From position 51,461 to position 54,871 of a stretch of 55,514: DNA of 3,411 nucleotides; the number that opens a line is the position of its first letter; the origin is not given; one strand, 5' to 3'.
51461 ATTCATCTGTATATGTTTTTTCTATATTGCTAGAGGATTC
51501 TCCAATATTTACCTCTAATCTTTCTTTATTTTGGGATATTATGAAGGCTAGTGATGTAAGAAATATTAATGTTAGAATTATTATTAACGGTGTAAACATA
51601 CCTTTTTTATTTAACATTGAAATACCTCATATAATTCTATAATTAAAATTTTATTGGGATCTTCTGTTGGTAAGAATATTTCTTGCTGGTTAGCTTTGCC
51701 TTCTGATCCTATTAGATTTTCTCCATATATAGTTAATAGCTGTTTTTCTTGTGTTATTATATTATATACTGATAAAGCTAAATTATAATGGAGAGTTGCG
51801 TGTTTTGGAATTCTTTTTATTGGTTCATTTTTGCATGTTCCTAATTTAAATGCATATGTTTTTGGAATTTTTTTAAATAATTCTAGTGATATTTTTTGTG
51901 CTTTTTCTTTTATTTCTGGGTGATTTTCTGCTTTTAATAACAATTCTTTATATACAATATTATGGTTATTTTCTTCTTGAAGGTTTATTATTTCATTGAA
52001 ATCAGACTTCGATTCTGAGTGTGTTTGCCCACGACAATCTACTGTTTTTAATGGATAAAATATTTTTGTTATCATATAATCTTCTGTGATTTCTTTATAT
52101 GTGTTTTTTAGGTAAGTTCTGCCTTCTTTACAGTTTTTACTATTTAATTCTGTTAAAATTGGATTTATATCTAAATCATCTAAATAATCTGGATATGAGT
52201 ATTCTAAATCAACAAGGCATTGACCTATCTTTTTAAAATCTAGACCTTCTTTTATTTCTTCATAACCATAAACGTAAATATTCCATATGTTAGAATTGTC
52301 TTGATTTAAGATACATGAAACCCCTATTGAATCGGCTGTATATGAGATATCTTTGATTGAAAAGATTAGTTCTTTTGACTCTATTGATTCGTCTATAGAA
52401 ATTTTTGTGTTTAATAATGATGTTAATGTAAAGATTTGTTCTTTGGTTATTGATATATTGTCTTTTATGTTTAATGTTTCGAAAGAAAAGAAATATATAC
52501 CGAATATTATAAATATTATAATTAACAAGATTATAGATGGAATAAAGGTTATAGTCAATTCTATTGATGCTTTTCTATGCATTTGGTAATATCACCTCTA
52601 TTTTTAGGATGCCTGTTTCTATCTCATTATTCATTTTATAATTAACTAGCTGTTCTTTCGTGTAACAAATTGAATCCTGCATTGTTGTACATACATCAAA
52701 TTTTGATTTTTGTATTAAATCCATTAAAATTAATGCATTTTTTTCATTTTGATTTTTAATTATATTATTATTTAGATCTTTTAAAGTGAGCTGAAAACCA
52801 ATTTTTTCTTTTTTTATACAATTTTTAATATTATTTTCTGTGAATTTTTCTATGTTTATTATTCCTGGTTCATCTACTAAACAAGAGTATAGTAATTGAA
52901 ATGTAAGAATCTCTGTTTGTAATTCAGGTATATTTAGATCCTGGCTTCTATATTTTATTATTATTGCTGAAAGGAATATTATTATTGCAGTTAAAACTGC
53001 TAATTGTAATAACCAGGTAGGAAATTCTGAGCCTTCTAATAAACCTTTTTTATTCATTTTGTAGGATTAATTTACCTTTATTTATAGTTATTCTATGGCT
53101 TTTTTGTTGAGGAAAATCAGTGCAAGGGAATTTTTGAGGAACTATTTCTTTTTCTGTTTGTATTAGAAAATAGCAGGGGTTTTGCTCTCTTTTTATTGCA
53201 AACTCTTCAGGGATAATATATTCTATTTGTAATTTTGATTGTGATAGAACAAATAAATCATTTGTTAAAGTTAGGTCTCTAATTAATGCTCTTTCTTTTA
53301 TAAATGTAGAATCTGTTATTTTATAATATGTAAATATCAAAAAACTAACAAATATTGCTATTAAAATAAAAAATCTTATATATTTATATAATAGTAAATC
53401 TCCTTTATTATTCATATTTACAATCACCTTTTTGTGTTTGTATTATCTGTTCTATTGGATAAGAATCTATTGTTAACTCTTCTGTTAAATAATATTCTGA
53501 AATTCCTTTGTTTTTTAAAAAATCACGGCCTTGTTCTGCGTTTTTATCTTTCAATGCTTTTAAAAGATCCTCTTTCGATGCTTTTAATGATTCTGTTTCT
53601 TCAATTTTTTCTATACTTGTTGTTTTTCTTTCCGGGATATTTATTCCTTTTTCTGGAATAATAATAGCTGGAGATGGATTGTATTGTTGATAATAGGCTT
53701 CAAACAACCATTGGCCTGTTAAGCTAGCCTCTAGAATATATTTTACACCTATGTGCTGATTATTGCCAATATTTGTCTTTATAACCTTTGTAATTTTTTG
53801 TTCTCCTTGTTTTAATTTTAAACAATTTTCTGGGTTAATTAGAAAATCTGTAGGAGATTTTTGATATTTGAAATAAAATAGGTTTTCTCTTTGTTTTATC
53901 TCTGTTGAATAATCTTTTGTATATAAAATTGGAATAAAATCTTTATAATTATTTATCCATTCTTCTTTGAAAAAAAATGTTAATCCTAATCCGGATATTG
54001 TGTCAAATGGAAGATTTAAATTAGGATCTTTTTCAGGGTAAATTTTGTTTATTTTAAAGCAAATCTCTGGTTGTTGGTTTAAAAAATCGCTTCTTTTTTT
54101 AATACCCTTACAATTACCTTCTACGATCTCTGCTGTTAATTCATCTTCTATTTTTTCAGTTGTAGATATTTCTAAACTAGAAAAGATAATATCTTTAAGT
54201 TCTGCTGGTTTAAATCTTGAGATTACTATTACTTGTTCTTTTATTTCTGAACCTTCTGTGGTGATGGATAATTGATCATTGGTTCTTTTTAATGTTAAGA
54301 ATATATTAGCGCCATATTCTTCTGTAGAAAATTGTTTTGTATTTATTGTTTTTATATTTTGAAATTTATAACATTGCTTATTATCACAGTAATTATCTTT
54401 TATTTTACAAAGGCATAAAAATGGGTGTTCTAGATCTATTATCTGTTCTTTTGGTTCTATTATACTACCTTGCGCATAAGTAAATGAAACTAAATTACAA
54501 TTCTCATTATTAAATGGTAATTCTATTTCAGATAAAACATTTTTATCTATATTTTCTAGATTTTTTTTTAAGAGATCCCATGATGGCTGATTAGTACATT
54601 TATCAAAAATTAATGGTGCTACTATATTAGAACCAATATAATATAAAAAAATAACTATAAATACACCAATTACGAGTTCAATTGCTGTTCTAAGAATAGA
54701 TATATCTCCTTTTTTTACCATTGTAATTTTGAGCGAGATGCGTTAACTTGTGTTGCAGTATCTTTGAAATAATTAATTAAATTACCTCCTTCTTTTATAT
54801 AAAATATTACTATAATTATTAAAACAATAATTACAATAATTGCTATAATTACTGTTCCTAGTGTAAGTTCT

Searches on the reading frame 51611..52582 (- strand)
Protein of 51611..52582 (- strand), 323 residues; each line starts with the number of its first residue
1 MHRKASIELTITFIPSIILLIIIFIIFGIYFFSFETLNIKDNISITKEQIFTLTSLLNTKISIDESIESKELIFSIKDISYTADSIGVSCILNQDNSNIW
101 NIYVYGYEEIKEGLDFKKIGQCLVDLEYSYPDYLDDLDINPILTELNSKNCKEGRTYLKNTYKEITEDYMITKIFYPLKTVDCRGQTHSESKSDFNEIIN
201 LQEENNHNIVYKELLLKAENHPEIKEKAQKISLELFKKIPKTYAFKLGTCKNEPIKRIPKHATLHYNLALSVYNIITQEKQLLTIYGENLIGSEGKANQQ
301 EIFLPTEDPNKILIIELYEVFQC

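Call 49: search_protein_families(library=pfam, proteins=[window:51611-52582:-], max_evalue=1)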
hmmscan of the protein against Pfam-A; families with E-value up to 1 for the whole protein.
window:51611-52582:- (323 aa): 2 families
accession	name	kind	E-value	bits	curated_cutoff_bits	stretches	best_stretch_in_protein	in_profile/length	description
PF12672.12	DUF3793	-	0.012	16.1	25.1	1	66-150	19-93/167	Protein of unknown function (DUF3793)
PF17412.7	VraX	-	0.1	12.7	25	0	33-61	21-49/55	Family of unknown function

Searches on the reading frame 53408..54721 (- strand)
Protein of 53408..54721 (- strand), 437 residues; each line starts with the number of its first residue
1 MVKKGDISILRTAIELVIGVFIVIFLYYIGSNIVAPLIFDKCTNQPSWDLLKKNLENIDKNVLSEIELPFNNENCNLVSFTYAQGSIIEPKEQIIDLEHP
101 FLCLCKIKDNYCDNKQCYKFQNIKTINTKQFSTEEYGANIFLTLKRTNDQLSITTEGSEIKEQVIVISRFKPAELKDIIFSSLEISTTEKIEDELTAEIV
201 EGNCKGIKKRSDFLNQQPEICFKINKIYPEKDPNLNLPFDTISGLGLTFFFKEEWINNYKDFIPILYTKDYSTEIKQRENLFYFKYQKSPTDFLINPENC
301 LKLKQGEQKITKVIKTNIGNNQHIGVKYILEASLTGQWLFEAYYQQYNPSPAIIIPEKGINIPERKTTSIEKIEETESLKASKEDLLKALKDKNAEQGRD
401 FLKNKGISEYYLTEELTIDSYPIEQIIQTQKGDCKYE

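Call 41: find_encoding_contigs(protein=window:53408-54721:-, flank=10000, max_places=1)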
Protein window:53408-54721:- (437 aa): 24 contigs read that carry it; 1 place shown.
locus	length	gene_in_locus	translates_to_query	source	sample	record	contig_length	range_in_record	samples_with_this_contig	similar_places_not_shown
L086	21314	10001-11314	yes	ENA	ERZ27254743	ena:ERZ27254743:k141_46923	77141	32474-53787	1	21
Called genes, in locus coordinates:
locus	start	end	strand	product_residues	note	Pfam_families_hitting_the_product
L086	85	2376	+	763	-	PF00437:T2SSE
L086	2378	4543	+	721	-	-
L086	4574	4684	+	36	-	-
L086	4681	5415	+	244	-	-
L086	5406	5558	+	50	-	-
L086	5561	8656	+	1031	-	-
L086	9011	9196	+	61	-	PF00265:TK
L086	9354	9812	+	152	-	-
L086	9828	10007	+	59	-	-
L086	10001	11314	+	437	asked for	-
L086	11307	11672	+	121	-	-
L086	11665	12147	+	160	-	-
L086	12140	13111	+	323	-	-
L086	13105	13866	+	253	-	-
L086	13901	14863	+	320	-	PF01336:tRNA_anti-codon (weak), PF17244:CDC24_OB3 (faint), PF08646:Rep_fac-A_C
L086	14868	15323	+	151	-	PF04307:YdjM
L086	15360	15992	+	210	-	PF09335:VTT_dom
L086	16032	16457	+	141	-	PF00355:Rieske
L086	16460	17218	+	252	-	PF02683:DsbD_TM, PF13386:DsbD_2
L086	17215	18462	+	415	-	PF01794:Ferric_reduct, PF08022:FAD_binding_8, PF00175:NAD_binding_1, PF08030:NAD_binding_6 (weak)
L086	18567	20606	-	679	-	PF03477:ATP-cone, PF13597:NRDD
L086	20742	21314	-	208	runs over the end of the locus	PF01209:Ubie_methyltran, PF02353:CMAS (faint), PF13489:Methyltransf_23, PF13847:Methyltransf_31, PF08241:Methyltransf_11, PF08242:Methyltransf_12, PF13649:Methyltransf_25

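Call 49: search_protein_families(library=pfam, proteins=[L086:85-2376:+, L086:2378-4543:+, L086:5561-8656:+, window:53408-54721:-], max_evalue=1)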
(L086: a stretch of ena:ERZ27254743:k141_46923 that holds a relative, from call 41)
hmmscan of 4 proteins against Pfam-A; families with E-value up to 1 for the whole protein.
L086:85-2376:+ (763 aa): 5 families
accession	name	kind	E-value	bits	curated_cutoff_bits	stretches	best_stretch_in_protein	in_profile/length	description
PF00437.27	T2SSE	-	4.1e-18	65.6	24.9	1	381-608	62-275/370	Type II/IV secretion system protein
PF13191.12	AAA_16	-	0.0057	17.6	32.6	1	459-500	21-63/167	AAA ATPase domain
PF06745.19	ATPase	-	0.052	13.3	26.6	1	461-520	19-82/231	KaiC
PF13173.12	AAA_14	-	0.12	12.8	27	1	463-500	4-43/129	AAA domain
PF00270.35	DEAD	-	0.15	12.2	26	1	461-528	14-85/167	DEAD/DEAH box helicase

L086:2378-4543:+ (721 aa): 4 families
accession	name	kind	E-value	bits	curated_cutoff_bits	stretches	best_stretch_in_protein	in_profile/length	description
PF00482.28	T2SSF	-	0.01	16.2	25.2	1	469-579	5-105/125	Type II secretion system (T2SS), protein F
PF04513.17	Baculo_PEP_C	-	0.062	13.8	38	1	560-641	60-138/140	Baculovirus polyhedron envelope protein, PEP, C terminus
PF17562.7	Styelin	-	0.078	13.8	27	1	21-49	27-55/59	Styelin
PF12650.12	DUF3784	-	0.17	12.6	28.1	1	349-399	28-77/94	Domain of unknown function (DUF3784)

L086:5561-8656:+ (1031 aa): 0 families

window:53408-54721:- (437 aa): 1 family
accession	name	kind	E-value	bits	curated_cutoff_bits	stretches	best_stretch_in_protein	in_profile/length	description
PF21477.3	FERM_C_FAK1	-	0.031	15.3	27.7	1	108-164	25-81/99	FAK1/PYK2, FERM domain C-lobe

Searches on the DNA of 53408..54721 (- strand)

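Call 62: search_rna_families(sources=[L086, L087, L004], threshold=gathering)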
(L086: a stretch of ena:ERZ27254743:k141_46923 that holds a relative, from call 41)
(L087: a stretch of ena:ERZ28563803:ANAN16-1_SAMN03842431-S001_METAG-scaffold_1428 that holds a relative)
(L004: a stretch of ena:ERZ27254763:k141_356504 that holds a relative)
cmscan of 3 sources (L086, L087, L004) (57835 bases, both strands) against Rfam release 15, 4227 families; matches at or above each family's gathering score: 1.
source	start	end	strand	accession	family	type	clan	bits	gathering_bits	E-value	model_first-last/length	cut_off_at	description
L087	11817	11890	+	RF00005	tRNA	Gene; tRNA;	CL00001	70.4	29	2.2e-13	1-71/71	no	tRNA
